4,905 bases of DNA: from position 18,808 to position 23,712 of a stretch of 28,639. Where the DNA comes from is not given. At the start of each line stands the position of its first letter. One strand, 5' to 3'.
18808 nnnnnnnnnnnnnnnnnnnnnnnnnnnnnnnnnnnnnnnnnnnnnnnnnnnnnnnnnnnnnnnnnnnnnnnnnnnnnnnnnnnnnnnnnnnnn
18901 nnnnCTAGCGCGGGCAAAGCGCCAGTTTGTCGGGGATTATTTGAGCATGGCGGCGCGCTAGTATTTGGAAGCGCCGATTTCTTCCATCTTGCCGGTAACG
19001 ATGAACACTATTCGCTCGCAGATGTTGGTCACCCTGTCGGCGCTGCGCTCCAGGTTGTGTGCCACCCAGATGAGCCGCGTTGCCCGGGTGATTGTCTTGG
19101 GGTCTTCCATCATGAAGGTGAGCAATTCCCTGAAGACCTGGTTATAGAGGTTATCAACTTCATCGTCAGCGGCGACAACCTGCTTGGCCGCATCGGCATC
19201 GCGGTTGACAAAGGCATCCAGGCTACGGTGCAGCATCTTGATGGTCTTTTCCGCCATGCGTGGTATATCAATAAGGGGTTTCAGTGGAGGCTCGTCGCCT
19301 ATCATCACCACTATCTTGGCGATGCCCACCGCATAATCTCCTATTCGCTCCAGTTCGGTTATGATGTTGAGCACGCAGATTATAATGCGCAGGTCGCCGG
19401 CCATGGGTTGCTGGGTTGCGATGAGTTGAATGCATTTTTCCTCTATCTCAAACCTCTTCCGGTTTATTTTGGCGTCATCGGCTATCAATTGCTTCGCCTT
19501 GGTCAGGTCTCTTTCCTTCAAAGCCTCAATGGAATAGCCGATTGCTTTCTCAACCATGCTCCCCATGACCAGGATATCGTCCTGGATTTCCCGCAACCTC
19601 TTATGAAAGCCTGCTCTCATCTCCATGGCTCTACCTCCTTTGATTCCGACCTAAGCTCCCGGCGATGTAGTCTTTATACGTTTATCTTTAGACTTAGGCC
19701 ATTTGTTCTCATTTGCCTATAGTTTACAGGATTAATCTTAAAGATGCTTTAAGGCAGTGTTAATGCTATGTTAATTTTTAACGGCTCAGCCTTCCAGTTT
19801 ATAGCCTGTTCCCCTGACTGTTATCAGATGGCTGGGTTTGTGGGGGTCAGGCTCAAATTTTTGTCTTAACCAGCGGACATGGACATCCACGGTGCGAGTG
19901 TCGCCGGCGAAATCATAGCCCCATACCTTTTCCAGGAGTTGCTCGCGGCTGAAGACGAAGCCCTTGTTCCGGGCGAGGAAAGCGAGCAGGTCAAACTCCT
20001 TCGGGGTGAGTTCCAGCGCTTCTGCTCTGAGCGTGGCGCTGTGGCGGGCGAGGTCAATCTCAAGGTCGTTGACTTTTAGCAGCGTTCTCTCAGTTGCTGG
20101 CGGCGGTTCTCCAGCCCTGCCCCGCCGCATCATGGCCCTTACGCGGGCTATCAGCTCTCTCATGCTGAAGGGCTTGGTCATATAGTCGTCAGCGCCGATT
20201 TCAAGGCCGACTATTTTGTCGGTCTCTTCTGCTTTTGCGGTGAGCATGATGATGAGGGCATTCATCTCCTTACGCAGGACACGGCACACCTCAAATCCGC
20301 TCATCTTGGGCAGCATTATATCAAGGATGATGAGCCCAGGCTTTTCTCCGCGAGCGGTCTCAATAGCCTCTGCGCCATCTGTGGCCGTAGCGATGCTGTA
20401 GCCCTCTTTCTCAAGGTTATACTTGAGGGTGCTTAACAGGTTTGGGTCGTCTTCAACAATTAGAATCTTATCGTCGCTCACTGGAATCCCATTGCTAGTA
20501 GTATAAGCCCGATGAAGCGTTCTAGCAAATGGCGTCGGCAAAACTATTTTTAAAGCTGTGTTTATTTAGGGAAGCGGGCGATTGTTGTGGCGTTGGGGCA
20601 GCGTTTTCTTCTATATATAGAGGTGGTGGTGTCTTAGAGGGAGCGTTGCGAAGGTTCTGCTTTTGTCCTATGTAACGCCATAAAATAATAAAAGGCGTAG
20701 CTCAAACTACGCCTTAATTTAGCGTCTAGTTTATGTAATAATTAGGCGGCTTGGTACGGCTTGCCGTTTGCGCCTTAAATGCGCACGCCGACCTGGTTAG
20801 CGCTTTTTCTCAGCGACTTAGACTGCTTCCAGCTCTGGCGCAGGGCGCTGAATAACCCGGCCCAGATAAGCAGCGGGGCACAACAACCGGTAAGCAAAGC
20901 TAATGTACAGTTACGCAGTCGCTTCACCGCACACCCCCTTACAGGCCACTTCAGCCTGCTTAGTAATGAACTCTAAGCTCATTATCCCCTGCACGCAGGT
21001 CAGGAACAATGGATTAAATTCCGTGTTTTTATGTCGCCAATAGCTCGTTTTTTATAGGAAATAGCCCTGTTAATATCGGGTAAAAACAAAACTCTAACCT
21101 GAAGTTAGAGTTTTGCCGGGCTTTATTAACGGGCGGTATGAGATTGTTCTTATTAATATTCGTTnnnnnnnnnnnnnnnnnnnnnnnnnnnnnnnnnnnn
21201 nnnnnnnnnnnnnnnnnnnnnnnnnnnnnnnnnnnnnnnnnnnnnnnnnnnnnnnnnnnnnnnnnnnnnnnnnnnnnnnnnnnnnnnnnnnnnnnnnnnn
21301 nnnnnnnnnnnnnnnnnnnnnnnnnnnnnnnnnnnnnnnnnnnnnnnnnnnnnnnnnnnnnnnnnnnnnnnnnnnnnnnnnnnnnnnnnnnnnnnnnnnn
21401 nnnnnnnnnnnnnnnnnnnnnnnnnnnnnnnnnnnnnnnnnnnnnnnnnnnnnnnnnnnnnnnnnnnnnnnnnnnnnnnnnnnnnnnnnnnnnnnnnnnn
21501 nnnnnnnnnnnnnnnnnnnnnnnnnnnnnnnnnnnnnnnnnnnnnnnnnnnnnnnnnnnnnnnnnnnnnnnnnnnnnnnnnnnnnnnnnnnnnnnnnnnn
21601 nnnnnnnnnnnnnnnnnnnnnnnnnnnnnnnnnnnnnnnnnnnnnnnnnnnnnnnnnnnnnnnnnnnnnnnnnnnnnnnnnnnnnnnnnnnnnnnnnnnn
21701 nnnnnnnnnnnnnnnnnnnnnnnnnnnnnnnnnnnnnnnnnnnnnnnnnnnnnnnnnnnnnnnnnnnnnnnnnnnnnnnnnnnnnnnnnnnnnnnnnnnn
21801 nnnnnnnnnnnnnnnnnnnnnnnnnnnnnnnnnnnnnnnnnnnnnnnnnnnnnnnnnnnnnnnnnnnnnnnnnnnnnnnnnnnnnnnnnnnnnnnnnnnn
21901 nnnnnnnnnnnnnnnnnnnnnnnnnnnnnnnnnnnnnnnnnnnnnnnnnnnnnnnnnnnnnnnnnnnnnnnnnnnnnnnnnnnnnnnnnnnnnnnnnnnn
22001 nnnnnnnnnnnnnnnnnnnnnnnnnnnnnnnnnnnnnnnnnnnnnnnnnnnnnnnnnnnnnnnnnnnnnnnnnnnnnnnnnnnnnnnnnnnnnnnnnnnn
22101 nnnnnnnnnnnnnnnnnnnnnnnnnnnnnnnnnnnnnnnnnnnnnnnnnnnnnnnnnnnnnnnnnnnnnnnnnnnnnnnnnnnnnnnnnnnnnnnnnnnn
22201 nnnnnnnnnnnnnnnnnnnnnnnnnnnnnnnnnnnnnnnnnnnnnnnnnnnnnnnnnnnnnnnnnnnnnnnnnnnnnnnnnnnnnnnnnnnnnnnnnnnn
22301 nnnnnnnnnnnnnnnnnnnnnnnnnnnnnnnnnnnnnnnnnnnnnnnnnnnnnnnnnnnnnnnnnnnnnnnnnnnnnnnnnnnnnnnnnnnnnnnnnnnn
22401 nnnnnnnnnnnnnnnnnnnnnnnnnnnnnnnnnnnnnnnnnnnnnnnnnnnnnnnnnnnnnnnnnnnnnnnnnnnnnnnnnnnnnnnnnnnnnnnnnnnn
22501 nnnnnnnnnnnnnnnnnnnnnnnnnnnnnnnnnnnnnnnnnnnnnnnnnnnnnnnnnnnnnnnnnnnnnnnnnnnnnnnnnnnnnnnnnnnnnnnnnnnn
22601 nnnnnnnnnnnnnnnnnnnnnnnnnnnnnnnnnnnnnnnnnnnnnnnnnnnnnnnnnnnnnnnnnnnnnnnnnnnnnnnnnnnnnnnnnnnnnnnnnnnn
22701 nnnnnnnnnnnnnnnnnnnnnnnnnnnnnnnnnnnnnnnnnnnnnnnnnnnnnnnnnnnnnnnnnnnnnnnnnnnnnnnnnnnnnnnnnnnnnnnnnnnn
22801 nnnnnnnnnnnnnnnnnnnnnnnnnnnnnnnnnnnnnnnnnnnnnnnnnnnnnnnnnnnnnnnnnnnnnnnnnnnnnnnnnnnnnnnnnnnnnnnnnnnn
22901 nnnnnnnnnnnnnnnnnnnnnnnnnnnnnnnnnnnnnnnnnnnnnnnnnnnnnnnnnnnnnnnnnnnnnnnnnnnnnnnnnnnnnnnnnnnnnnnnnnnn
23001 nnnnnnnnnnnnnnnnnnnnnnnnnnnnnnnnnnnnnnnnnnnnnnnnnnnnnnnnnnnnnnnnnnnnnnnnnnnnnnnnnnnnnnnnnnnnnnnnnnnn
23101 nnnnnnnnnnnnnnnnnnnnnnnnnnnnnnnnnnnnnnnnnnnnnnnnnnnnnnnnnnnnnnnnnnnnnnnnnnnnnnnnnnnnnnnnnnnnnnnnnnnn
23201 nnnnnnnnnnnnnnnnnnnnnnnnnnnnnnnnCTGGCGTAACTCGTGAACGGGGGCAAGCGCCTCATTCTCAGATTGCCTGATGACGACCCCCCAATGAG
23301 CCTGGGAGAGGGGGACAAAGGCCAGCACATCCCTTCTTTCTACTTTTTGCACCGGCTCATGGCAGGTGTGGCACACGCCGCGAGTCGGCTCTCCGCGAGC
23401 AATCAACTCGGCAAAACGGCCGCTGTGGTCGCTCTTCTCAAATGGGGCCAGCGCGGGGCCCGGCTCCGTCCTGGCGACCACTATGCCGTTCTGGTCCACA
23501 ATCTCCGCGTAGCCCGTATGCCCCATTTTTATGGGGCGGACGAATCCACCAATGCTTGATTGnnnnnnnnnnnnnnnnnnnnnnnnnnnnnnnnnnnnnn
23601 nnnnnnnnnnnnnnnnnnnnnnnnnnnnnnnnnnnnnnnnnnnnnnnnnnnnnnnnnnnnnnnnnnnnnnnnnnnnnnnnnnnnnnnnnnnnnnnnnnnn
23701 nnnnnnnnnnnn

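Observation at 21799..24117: Histidine kinase with a c-type heme attachment motif inside its extracytoplasmic Cache domain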

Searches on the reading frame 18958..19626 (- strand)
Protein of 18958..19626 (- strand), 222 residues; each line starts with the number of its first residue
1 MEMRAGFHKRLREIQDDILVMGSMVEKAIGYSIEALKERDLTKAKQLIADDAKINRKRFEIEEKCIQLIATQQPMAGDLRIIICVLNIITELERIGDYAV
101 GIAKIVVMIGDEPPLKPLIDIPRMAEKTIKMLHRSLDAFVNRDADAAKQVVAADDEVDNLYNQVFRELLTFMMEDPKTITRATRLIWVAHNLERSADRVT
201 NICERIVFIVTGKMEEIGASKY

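Call 5: search_protein_families(library=pfam, proteins=[window:18958-19626:-], max_evalue=0.01)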
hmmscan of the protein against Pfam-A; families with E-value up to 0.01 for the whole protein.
window:18958-19626:- (222 aa): 1 family
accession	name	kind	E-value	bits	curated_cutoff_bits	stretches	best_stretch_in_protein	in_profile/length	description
PF01895.24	PhoU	-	2.5e-49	166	23.5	2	19-106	2-89/89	PhoU domain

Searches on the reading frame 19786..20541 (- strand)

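Call 5: search_protein_families(library=pfam, proteins=[window:19786-20541:-], max_evalue=0.01)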
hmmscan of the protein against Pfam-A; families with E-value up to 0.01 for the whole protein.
window:19786-20541:- (251 aa): 2 families
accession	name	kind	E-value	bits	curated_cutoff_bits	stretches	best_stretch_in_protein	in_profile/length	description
PF00486.34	Trans_reg_C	-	3.3e-31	107.6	26.2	1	174-249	2-77/77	Transcriptional regulatory protein, C terminal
PF00072.30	Response_reg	-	5.8e-31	107.4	30.2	1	26-135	1-111/111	Response regulator receiver domain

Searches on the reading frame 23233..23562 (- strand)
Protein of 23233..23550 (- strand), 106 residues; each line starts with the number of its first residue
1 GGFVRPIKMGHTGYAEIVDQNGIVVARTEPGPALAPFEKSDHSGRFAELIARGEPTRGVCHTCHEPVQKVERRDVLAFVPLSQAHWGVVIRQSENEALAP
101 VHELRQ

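Call 21: search_protein_families(library=pfam, proteins=[window:23233-23550:-], max_evalue=10)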
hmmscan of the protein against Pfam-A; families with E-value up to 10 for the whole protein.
window:23233-23550:- (106 aa): 2 families
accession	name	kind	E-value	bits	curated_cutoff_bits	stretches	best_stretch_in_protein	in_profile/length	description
PF17201.10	Cache_3-Cache_2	-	0.00045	20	27.7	1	7-105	198-297/299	Cache 3/Cache 2 fusion domain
PF02743.24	dCache_1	-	0.00065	19.7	45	1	3-65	158-216/240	Cache domain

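Call 79: search_solved_structures(query=A4, max_evalue=10, show_alignments=0)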
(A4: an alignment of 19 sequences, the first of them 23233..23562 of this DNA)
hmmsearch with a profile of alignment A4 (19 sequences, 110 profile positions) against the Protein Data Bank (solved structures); distinct sequences matched with E-value up to 10: 10.
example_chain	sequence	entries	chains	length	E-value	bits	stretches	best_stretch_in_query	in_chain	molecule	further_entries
6mni_A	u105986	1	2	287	0.022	17.9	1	4-58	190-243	Methyl-accepting chemotaxis protein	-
1jaf_A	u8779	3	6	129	0.3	14.3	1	25-70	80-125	CYTOCHROME C'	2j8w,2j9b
9qn7_A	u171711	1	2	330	0.71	13.1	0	15-62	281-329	Talin-1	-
3dyj_A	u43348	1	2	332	0.72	13.1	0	15-62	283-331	TALIN-1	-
2dr1_A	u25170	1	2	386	0.89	12.7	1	17-94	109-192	386aa long hypothetical serine aminotransferase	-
6q3u_A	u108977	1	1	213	1.2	12.4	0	9-33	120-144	Amino acid ABC transporter, periplasmic amino acid-binding protein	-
6ggv_A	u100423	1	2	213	2.1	11.5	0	9-33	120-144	Amino acid ABC transporter, periplasmic amino acid-binding protein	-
6ggp_A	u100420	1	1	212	2.1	11.5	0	9-33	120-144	Amino acid ABC transporter, periplasmic amino acid-binding protein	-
6svf_A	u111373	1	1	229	3.5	10.8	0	7-33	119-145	Amino acid ABC transporter, periplasmic amino acid-binding protein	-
4prs_A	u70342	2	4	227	3.6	10.8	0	9-33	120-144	ABC-type transporter, periplasmic subunit family 3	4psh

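Call 81: predict_structure(alignment_id=A4)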
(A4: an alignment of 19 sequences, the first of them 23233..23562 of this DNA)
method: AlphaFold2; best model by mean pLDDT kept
length: 110 residues; sequences in the alignment: 19
mean_pLDDT: 76.5   pTM: 0.71
mean pLDDT of the five models: 76.5, 73.6, 72.0, 55.2, 53.5
residues with pLDDT >= 90: 13; 70-90: 64; 50-70: 23; < 50: 10
segments of 3 or more residues with pLDDT < 50: 71-75
pLDDT, mean of each block of 10 residues (from residue 1): 65 83 91 89 84 85 64 56 82 85 57
secondary structure, 60 per line:
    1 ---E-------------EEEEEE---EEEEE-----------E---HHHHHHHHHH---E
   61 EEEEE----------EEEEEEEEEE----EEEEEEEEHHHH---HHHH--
elements in order: E18-23 E27-31 H47-56 E60-65 E76-85 E90-97 H98-101 H105-108

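Call 83: fold_search(model_id=the predicted structure, library=pdb)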
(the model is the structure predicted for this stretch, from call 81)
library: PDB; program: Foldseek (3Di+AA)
matches with E <= 10: 894; with E <= 0.001: 1
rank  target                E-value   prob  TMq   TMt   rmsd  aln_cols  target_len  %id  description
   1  3c2w_H                5.1e-04  1.00  0.46  0.14   6.0       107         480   12  Crystal structure of the photosensory core domain of P. aeruginosa bacteriophytochrome PaBphP in the Pfr state (released 2008-09-23)
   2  7vfs_B                1.8e-03  1.00  0.51  0.07   6.0       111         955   13  Human N-type voltage gated calcium channel CaV2.2-alpha2/delta1-beta1 complex, apo state (released 2021-11-03)
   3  9rcc_A                1.8e-03  1.00  0.42  0.13   6.2       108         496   12  PrPfr hybrid state of the Pseudomonas aeruginosa bacteriophytochrome / PaBphP (released 2025-09-03)
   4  9euy_A                2.0e-03  1.00  0.45  0.13   6.7       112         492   13  Cryo-EM structure of the full-length Pseudomonas aeruginosa bacteriophytochrome in its Pfr state (released 2024-09-04)
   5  3lib_A                2.1e-03  1.00  0.56  0.26   5.9       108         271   19  Crystal Structure of the extracellular domain of the putative histidine kinase mmHK1S-Z3 (released 2010-05-05)
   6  3lib_C                2.3e-03  1.00  0.57  0.26   4.7       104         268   17  Crystal Structure of the extracellular domain of the putative histidine kinase mmHK1S-Z3 (released 2010-05-05)
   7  3lib_H                2.7e-03  1.00  0.55  0.25   4.4       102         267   18  Crystal Structure of the extracellular domain of the putative histidine kinase mmHK1S-Z3 (released 2010-05-05)
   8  3nhq_H                2.7e-03  0.99  0.42  0.13   8.1       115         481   11  The dark Pfr structure of the photosensory core module of P. aeruginosa Bacteriophytochrome (released 2011-11-30)
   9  9eut_A                3.2e-03  1.00  0.45  0.10   5.3       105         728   12  Cryo-EM structure of the full-length Pseudomonas aeruginosa bacteriophytochrome in its Pr state (released 2024-09-04)
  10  3g6o_A                3.7e-03  1.00  0.45  0.14   5.4       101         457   14  Crystal structure of P. aeruginosa bacteriophytochrome PaBphP photosensory core domain mutant Q188L (released 2009-09-22)
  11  3nop                  3.7e-03  0.99  0.41  0.13   5.8       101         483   12  Light-induced intermediate structure L1 of Pseudomonas aeruginosa bacteriophytochrome (released 2012-11-07)
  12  3lib_G                3.9e-03  1.00  0.55  0.25   5.7       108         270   19  Crystal Structure of the extracellular domain of the putative histidine kinase mmHK1S-Z3 (released 2010-05-05)
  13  3nhq_E                3.9e-03  0.99  0.45  0.14   6.0       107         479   13  The dark Pfr structure of the photosensory core module of P. aeruginosa Bacteriophytochrome (released 2011-11-30)
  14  3nhq_F                4.1e-03  1.00  0.42  0.13   5.5       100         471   14  The dark Pfr structure of the photosensory core module of P. aeruginosa Bacteriophytochrome (released 2011-11-30)
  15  3lif_B                4.4e-03  1.00  0.50  0.26   5.5        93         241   18  Crystal Structure of the extracellular domain of the putative histidine kinase rpHK1S-Z16 (released 2010-05-05)
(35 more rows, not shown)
